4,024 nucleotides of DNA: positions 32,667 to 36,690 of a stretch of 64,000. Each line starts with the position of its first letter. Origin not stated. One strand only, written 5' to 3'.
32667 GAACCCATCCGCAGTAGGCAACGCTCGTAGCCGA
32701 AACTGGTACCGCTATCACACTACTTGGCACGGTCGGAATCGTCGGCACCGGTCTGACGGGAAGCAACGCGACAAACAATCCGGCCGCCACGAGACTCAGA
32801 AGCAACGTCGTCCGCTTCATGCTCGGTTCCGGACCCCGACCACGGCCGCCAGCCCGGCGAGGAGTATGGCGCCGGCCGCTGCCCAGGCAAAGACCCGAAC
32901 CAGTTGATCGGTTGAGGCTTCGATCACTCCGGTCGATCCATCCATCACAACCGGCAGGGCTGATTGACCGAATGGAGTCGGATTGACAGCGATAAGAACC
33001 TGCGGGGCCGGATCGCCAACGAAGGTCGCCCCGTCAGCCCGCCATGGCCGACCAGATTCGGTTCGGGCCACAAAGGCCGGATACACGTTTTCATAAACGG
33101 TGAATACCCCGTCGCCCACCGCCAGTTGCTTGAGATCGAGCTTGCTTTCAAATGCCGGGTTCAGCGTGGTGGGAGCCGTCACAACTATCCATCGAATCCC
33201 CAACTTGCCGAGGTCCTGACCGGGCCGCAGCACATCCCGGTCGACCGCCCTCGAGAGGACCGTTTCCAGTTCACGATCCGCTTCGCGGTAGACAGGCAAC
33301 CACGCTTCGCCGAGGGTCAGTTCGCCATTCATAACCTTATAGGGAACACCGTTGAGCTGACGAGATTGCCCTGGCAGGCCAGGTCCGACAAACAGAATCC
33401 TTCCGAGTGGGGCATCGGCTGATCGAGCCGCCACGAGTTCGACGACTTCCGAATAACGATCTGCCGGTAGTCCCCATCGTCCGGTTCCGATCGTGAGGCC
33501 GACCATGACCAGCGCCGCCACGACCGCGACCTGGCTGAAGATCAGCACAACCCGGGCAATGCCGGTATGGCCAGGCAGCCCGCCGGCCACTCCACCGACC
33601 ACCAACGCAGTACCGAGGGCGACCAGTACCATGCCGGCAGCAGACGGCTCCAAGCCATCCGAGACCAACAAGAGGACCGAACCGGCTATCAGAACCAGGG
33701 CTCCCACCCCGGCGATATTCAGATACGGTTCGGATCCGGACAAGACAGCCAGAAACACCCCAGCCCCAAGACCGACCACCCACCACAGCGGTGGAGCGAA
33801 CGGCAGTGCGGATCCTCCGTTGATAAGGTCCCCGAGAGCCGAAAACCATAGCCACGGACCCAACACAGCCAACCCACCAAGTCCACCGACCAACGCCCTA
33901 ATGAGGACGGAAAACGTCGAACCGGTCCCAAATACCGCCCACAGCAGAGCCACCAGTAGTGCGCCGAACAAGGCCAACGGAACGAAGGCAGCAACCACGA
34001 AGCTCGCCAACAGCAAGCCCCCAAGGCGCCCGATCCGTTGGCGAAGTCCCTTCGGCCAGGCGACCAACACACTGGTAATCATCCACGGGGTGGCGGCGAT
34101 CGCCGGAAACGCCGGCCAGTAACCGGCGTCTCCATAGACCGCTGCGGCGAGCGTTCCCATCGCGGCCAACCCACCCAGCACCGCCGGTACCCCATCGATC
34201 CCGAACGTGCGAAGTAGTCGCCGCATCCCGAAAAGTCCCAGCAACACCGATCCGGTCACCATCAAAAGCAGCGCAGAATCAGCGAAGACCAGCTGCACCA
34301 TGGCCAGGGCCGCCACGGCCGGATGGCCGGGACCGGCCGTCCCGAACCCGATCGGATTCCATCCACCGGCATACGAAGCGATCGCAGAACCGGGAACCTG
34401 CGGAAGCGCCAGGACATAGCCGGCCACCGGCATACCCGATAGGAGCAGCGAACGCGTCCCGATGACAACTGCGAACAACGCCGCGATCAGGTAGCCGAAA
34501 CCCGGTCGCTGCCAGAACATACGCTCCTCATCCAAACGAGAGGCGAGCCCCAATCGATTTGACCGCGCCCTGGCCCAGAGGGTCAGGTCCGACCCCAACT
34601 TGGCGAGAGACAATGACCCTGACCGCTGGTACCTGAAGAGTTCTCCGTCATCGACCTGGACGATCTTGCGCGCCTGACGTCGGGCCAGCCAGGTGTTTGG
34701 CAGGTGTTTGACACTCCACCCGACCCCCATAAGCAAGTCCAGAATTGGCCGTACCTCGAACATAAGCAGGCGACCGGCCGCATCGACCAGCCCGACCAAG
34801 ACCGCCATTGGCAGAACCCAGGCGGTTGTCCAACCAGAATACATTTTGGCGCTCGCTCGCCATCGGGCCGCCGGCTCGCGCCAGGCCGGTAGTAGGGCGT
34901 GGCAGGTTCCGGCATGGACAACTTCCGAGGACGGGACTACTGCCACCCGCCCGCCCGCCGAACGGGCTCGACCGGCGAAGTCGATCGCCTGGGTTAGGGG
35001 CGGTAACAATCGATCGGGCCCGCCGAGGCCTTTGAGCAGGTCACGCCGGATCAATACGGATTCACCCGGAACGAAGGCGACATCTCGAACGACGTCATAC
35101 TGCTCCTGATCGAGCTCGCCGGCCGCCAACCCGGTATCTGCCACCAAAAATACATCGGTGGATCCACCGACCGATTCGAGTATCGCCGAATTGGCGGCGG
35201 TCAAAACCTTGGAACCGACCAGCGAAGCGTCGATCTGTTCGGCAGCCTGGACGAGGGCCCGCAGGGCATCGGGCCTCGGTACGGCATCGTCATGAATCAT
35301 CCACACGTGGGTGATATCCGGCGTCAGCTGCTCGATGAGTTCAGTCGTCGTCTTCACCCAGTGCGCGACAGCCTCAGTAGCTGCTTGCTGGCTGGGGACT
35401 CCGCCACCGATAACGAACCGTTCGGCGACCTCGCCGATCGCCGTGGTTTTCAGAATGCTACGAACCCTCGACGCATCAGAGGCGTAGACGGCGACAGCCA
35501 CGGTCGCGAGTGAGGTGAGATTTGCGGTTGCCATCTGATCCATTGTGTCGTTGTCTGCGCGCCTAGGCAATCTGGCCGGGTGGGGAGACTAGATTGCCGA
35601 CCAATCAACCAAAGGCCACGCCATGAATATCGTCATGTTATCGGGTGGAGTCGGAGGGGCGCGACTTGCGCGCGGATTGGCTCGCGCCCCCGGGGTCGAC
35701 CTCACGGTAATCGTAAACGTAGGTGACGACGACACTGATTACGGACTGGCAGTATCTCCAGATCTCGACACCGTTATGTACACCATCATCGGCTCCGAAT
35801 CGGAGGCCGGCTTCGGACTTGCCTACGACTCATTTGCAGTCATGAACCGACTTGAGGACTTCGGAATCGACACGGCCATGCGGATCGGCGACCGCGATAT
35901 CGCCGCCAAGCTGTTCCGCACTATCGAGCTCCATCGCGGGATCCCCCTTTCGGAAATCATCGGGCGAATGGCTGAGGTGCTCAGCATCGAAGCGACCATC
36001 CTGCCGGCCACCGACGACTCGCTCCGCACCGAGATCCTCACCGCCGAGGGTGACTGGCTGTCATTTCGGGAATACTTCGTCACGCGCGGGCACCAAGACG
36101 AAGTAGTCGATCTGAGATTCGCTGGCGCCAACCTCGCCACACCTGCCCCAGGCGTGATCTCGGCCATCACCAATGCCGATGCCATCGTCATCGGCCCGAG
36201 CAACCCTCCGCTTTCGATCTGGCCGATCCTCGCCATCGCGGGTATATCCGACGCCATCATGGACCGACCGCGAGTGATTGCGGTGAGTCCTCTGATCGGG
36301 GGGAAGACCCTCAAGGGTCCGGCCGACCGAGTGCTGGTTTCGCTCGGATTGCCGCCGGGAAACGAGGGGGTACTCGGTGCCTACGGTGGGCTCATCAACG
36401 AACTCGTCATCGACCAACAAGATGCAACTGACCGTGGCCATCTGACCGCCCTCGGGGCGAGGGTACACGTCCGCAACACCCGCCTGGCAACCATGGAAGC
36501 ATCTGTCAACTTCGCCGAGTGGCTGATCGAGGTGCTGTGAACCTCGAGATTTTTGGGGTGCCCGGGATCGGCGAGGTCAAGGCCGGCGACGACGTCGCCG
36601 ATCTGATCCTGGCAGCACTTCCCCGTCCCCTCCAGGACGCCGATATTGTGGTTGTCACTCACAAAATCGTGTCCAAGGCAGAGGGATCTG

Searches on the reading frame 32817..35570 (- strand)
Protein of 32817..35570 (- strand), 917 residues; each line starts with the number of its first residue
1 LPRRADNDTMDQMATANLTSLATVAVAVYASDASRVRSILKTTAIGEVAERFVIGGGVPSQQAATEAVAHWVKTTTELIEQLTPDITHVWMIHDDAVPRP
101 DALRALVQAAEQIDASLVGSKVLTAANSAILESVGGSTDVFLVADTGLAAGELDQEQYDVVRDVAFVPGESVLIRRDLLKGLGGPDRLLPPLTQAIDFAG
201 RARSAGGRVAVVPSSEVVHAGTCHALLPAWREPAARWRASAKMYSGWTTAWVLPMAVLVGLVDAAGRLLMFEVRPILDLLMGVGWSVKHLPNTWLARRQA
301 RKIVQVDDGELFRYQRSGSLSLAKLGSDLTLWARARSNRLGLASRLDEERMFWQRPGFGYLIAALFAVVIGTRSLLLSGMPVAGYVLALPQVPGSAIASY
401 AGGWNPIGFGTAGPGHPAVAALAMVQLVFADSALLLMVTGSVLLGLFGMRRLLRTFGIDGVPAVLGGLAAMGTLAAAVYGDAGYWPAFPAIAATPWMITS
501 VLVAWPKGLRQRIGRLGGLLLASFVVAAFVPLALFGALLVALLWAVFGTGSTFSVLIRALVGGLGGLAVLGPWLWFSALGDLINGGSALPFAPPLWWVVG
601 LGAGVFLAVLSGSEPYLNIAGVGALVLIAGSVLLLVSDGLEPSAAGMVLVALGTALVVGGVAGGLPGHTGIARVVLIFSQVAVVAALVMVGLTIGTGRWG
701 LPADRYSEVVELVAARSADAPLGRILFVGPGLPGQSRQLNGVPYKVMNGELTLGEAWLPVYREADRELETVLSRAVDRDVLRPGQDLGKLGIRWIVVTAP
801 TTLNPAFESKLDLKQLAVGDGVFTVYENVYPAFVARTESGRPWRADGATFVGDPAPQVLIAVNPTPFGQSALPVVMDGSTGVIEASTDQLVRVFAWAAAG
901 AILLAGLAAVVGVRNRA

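Call 4: search_protein_families(library=pfam, proteins=[window:32817-35570:-], max_evalue=0.01)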
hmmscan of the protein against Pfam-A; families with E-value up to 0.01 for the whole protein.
window:32817-35570:- (917 aa): 3 families
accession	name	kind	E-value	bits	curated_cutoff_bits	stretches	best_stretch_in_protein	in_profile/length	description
PF13641.12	Glyco_tranf_2_3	-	9.6e-11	42.6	27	1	75-220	78-212/230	Glycosyltransferase like family 2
PF13632.12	Glyco_trans_2_3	-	0.00019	21.7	27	1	89-262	2-164/198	Glycosyl transferase family group 2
PF13506.12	Glyco_transf_21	-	0.00052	20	21.7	1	88-215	32-150/174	Glycosyl transferase family 21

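Call 5: search_protein_families(library=ncbifam, proteins=[window:32817-35570:-], max_evalue=0.01)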
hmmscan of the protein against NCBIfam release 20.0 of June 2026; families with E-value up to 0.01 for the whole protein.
window:32817-35570:- (917 aa): 0 families

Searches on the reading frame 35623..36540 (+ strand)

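Call 11: search_protein_families(library=pfam, proteins=[window:35623-36540:+], max_evalue=0.001)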
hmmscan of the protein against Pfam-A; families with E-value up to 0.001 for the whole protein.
window:35623-36540:+ (305 aa): 1 family
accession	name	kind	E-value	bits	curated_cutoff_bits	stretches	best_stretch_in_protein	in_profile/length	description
PF01933.23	CofD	-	6.1e-48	163.9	30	1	3-268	1-254/290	2-phospho-L-lactate transferase CofD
